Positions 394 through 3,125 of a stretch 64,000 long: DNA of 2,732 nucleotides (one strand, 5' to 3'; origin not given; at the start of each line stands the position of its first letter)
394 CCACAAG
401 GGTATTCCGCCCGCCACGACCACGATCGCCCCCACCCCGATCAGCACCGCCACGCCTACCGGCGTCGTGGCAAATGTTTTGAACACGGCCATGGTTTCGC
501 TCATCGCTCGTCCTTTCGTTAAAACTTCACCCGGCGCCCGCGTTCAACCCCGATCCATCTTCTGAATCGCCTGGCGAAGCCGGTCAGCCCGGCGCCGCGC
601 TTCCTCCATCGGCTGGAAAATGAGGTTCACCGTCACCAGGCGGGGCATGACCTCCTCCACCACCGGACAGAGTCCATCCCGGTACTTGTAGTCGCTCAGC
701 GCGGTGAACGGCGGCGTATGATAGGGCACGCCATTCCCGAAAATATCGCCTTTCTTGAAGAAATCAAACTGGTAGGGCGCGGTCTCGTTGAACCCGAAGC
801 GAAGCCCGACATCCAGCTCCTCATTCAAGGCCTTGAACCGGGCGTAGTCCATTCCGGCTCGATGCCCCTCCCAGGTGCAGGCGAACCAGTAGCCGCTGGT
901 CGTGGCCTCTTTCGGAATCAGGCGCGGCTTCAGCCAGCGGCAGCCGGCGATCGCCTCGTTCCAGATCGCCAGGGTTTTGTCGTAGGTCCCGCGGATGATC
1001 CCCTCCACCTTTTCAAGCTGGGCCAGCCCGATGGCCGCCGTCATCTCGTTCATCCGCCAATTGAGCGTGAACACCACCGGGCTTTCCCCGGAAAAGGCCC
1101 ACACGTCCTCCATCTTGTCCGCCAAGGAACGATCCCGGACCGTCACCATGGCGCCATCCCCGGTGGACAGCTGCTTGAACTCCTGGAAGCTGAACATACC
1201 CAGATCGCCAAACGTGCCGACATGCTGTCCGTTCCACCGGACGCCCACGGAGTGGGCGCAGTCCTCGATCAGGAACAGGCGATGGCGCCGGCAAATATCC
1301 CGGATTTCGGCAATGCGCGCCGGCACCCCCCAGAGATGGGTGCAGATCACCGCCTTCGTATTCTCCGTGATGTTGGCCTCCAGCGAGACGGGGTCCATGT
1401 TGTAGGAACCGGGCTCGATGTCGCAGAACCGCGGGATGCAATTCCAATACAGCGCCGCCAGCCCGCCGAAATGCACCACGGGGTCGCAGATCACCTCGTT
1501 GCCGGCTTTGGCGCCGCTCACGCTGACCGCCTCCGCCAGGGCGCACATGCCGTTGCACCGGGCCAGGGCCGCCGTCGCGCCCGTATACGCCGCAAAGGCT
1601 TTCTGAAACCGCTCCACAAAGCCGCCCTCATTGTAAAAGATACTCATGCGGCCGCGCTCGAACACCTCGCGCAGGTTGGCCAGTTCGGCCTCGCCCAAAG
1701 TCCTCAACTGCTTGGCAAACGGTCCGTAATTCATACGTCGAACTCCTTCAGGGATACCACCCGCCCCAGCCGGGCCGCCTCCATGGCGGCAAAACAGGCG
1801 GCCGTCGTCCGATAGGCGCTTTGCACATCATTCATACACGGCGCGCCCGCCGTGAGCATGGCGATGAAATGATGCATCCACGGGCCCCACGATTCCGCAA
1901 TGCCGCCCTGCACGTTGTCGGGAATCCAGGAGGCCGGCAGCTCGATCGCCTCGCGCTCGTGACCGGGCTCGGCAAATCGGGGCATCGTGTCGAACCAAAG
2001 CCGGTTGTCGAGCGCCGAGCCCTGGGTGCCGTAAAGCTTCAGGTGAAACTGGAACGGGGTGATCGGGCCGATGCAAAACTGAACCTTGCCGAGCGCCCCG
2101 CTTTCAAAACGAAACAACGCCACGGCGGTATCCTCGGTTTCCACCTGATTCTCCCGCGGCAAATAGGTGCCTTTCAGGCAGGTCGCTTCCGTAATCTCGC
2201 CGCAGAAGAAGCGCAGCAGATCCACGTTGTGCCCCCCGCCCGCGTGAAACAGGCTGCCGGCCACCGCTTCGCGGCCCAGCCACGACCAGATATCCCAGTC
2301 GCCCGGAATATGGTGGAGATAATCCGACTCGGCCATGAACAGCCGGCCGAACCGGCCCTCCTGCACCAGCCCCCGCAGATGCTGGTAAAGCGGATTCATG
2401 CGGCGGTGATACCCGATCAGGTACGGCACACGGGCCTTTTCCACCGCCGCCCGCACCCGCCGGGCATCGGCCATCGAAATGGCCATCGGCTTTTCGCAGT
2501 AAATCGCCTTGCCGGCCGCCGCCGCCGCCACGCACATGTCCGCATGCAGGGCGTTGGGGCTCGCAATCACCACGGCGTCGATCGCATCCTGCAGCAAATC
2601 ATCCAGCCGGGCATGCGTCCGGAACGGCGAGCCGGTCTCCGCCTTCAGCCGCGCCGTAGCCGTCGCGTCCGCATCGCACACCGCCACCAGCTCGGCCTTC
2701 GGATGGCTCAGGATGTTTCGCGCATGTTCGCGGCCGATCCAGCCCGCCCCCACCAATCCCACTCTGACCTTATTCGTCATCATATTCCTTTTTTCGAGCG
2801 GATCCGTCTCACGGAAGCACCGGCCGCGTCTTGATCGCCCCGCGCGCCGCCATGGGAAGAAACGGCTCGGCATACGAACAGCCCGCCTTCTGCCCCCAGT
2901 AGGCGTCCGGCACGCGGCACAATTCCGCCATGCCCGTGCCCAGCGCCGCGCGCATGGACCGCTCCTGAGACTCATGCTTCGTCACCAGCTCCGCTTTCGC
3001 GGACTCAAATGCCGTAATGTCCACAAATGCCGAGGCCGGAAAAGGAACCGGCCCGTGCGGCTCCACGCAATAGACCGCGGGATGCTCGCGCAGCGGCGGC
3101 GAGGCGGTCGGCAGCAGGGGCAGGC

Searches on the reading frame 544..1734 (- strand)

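Call 50: search_protein_families(library=pfam, proteins=[window:544-1734:-], max_evalue=0.001)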
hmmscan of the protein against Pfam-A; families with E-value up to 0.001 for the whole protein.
window:544-1734:- (396 aa): 2 families
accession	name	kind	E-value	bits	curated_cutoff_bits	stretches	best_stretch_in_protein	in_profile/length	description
PF01041.23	DegT_DnrJ_EryC1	-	5.2e-61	207.3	19.8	1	14-312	4-304/360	DegT/DnrJ/EryC1/StrS aminotransferase family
PF01053.26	Cys_Met_Meta_PP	-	9.5e-05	21.5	27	1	41-148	55-160/381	Cys/Met metabolism PLP-dependent enzyme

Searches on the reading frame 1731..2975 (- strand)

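Call 50: search_protein_families(library=pfam, proteins=[window:1731-2975:-], max_evalue=0.001)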
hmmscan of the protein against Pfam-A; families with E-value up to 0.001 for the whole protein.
window:1731-2975:- (414 aa): 5 families
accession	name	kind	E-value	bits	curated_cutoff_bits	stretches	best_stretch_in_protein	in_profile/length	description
PF01408.29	GFO_IDH_MocA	-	2.7e-26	93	24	1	70-189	1-120/120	Oxidoreductase family, NAD-binding Rossmann fold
PF22725.1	GFO_IDH_MocA_C3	-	7.4e-21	74.9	27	1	197-321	1-123/124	GFO/IDH/MocA C-terminal domain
PF02894.22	GFO_IDH_MocA_C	-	2.8e-12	47.4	22.9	1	202-409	2-218/218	Oxidoreductase family, C-terminal alpha/beta domain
PF03447.22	NAD_binding_3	-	9.4e-05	23.5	24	1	76-183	1-111/116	Homoserine dehydrogenase, NAD binding domain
PF03435.24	Sacchrp_dh_NADP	-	0.00021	22.1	25.1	1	72-164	1-98/129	Saccharopine dehydrogenase NADP binding domain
